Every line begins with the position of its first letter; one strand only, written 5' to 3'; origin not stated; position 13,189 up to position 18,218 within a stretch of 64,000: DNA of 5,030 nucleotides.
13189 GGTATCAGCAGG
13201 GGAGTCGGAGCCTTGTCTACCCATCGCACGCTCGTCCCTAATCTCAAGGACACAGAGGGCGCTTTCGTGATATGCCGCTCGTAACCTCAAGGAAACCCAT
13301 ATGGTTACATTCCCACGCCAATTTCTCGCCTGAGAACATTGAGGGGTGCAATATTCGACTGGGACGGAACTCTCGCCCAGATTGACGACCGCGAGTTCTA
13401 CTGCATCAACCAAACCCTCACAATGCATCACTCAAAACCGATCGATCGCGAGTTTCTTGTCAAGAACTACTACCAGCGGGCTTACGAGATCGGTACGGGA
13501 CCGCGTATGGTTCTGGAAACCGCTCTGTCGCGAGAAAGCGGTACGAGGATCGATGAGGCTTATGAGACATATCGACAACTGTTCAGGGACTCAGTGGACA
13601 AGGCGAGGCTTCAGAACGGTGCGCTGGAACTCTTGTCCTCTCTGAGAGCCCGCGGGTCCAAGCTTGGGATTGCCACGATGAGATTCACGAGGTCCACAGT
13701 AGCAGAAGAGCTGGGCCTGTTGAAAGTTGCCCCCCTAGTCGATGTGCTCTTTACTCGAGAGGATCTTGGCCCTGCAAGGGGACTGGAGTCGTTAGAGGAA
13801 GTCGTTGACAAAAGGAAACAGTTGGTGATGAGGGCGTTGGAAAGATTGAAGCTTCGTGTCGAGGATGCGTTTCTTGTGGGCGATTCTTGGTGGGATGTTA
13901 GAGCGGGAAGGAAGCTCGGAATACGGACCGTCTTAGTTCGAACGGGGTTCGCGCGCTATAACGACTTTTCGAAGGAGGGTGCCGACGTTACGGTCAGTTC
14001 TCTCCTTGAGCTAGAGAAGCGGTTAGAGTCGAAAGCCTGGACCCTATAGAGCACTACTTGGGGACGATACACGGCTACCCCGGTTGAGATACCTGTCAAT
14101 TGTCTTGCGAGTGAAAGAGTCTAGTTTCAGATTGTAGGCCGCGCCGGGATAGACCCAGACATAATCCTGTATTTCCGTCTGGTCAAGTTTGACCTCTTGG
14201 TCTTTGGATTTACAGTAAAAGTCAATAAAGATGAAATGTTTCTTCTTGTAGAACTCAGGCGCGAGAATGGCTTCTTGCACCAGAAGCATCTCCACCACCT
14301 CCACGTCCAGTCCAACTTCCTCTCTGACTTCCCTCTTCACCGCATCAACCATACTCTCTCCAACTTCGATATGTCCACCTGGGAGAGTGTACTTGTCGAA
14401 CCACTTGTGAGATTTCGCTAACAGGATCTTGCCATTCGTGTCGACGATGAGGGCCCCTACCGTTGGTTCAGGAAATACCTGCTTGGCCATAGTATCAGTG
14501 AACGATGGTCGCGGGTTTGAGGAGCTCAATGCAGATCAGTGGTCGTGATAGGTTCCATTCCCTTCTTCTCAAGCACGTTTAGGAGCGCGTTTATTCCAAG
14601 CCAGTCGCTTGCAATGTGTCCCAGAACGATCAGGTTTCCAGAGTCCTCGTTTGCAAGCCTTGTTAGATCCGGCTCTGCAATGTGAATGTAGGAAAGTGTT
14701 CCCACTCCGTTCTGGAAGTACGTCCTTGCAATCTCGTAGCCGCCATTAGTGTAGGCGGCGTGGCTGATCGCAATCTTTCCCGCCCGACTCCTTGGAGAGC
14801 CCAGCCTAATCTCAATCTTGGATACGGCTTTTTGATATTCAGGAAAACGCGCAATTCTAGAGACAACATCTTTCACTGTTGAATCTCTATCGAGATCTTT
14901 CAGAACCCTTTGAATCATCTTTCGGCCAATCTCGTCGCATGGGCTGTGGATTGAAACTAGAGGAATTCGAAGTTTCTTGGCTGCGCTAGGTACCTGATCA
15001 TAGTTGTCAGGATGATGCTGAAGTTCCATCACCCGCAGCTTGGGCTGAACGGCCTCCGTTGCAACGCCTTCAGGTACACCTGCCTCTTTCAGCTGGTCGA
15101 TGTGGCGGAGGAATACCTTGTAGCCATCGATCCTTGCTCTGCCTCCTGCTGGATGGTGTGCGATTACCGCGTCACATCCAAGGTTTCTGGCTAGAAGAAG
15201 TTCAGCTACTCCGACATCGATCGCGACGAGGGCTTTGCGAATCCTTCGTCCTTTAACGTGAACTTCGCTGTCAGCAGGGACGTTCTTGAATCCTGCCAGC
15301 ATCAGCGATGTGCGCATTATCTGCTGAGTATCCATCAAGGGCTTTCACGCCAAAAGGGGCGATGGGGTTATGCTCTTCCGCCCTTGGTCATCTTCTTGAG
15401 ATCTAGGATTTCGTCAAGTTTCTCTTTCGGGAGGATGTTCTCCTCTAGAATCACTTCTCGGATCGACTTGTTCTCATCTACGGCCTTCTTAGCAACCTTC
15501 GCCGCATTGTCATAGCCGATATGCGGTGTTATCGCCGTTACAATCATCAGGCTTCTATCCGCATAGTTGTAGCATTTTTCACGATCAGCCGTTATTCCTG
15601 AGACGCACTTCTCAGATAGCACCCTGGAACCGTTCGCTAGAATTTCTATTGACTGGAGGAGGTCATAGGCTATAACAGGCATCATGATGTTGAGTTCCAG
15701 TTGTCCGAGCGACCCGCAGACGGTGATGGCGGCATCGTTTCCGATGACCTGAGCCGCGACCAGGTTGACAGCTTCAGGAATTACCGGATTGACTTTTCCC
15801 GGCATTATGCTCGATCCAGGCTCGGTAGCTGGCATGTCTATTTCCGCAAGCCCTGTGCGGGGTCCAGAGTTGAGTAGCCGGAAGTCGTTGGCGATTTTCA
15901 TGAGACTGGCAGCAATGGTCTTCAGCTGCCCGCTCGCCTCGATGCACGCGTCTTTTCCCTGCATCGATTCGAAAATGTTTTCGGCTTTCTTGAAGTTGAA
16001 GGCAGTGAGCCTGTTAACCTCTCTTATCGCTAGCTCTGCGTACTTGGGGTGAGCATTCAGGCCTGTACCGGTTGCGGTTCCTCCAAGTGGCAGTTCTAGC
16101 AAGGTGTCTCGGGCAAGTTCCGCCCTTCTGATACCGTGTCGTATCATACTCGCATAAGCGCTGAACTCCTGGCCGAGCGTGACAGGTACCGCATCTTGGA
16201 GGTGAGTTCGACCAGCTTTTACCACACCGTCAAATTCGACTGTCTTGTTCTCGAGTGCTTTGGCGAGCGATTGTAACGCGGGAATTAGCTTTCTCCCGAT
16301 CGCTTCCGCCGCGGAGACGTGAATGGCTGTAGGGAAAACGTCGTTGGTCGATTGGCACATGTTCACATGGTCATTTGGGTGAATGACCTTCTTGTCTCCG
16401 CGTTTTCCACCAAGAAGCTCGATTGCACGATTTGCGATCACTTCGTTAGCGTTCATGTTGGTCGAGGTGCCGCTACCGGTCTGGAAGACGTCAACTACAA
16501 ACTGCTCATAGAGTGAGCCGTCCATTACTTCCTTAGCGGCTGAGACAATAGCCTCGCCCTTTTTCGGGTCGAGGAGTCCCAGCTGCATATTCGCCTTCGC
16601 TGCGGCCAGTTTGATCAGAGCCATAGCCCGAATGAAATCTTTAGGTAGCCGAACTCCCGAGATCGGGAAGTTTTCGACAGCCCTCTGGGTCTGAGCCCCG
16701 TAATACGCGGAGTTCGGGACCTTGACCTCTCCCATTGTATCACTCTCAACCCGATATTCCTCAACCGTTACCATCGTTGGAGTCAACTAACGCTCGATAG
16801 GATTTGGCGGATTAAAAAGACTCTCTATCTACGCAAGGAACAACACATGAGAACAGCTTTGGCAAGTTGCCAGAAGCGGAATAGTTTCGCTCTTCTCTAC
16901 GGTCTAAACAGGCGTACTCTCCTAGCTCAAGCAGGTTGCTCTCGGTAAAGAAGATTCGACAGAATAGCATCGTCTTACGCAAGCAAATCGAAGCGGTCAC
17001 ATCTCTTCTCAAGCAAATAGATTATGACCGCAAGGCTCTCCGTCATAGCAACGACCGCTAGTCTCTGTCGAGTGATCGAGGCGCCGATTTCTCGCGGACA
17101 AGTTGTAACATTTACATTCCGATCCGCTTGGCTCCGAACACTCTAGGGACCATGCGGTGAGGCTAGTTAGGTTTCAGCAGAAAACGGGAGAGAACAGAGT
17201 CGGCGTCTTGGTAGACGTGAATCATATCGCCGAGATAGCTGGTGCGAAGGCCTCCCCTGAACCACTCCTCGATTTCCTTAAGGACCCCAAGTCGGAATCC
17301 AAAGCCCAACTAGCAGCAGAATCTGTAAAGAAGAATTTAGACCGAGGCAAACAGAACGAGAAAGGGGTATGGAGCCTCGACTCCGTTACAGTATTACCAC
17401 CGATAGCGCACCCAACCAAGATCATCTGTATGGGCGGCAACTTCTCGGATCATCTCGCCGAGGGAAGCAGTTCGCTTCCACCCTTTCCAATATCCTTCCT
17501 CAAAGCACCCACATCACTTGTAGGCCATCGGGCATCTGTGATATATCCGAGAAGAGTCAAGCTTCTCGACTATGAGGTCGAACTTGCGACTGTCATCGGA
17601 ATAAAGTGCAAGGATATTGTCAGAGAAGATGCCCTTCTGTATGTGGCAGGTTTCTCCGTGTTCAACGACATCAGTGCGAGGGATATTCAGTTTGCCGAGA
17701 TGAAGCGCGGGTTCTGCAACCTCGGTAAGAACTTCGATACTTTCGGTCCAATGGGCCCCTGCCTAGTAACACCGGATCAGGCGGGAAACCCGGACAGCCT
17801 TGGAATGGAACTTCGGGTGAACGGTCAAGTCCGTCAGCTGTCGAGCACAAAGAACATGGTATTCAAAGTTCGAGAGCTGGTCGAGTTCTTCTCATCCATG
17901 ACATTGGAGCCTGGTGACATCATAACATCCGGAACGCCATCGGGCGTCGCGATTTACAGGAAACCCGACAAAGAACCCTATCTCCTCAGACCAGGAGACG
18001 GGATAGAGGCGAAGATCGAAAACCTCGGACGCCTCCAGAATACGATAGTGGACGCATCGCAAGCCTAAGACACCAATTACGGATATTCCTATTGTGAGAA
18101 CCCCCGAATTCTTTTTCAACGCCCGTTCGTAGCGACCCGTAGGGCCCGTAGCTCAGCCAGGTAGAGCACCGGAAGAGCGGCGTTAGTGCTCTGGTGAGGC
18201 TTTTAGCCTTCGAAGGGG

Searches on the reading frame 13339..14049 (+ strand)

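Call 47: search_protein_families(library=pfam, proteins=[window:13339-14049:+], max_evalue=0.00001)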
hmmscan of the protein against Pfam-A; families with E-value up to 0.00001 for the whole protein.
window:13339-14049:+ (236 aa): 4 families
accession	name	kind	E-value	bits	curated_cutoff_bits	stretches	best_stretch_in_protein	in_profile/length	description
PF13419.12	HAD_2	-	3.5e-17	63.5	23.8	1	5-200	2-178/178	Haloacid dehalogenase-like hydrolase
PF00702.32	Hydrolase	-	2.5e-15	57.8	26.4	1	1-194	1-191/191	haloacid dehalogenase-like hydrolase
PF13242.12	Hydrolase_like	-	1.8e-11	44.2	22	1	161-224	8-74/75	HAD-hyrolase-like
PF12710.13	HAD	-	8.5e-08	33.3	27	1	4-190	1-188/189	haloacid dehalogenase-like hydrolase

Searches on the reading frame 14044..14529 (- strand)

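Call 47: search_protein_families(library=pfam, proteins=[window:14044-14529:-], max_evalue=0.00001)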
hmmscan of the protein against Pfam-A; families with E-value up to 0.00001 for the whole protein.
window:14044-14529:- (161 aa): 1 family
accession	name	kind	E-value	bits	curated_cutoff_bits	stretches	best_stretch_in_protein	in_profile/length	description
PF00293.34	NUDIX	-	1e-20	74.5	21.1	1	21-146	3-133/134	NUDIX domain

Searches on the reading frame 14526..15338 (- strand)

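Call 47: search_protein_families(library=pfam, proteins=[window:14526-15338:-], max_evalue=0.00001)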
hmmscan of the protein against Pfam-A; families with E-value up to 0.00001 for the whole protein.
window:14526-15338:- (270 aa): 1 family
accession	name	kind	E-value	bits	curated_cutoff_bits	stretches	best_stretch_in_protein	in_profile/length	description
PF01784.24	DUF34_NIF3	-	4.4e-06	26.9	23.4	0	31-259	34-238/256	Duf34/NIF3 (NGG1p interacting factor 3)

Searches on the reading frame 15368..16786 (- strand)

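Call 47: search_protein_families(library=pfam, proteins=[window:15368-16786:-], max_evalue=0.00001)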
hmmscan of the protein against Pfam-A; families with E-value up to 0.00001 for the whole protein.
window:15368-16786:- (472 aa): 2 families
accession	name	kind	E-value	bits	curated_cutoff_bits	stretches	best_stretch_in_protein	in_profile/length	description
PF00206.25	Lyase_1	-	1.4e-102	343.8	27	1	19-349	1-312/312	Lyase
PF10415.14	FumaraseC_C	-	6.2e-23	81.4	32.5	1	415-468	1-54/54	Fumarase C C-terminus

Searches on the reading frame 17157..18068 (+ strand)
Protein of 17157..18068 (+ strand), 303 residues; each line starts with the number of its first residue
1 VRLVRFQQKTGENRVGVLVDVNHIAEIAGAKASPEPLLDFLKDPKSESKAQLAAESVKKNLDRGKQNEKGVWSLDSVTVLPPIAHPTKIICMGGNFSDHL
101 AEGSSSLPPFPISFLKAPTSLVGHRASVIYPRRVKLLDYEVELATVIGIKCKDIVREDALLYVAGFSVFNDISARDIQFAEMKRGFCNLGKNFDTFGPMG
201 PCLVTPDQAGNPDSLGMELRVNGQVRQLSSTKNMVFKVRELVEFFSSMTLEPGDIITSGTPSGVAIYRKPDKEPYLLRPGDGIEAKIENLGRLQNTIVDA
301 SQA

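Call 47: search_protein_families(library=pfam, proteins=[window:17157-18068:+], max_evalue=0.00001)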
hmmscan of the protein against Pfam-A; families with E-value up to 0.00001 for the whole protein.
window:17157-18068:+ (303 aa): 1 family
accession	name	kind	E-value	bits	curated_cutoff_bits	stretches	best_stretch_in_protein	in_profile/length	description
PF01557.24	FAA_hydrolase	-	1e-64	218.6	23.9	1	88-298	1-214/214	Fumarylacetoacetate (FAA) hydrolase C-terminal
